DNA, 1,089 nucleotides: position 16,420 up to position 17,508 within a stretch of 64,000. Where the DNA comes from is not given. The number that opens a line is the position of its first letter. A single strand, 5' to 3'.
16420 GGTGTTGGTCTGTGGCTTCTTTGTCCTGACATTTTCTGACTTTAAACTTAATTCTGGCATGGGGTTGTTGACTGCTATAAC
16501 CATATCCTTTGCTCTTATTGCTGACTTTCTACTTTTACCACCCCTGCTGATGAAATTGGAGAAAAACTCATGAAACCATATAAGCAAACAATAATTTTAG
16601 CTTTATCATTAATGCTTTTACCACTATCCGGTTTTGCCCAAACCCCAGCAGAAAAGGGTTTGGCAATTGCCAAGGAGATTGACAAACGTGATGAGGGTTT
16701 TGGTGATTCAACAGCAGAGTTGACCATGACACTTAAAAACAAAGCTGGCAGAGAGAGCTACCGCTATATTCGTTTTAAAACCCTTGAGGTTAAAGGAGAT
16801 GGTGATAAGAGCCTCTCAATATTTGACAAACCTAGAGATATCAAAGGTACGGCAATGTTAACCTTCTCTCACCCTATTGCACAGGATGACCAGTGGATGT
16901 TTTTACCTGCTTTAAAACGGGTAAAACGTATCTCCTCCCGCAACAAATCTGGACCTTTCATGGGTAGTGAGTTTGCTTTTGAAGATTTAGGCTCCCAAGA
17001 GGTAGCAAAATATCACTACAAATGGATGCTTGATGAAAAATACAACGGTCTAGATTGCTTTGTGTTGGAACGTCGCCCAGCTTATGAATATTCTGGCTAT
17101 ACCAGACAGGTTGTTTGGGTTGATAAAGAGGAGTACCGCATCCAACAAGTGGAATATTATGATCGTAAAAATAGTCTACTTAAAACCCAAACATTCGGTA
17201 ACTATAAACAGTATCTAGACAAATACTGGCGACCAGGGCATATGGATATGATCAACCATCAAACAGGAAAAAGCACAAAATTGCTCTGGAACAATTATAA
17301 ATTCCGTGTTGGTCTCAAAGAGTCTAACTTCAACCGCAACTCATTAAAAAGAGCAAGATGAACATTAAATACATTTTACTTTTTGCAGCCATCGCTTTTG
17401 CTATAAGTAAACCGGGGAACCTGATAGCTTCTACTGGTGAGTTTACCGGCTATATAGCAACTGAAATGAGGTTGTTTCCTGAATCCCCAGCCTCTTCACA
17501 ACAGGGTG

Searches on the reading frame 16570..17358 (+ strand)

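Call 50: search_protein_families(library=pfam, proteins=[window:16570-17358:+], max_evalue=0.00001)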
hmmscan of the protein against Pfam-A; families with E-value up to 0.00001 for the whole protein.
window:16570-17358:+ (263 aa): 2 families
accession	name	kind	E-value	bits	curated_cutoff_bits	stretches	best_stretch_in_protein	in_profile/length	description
PF17131.11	LolA_like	-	5.6e-63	212.4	30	1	78-261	2-184/184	Outer membrane lipoprotein-sorting protein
PF07044.18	DUF1329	-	7.5e-08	32.5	23.1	0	82-154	144-221/368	Protein of unknown function (DUF1329)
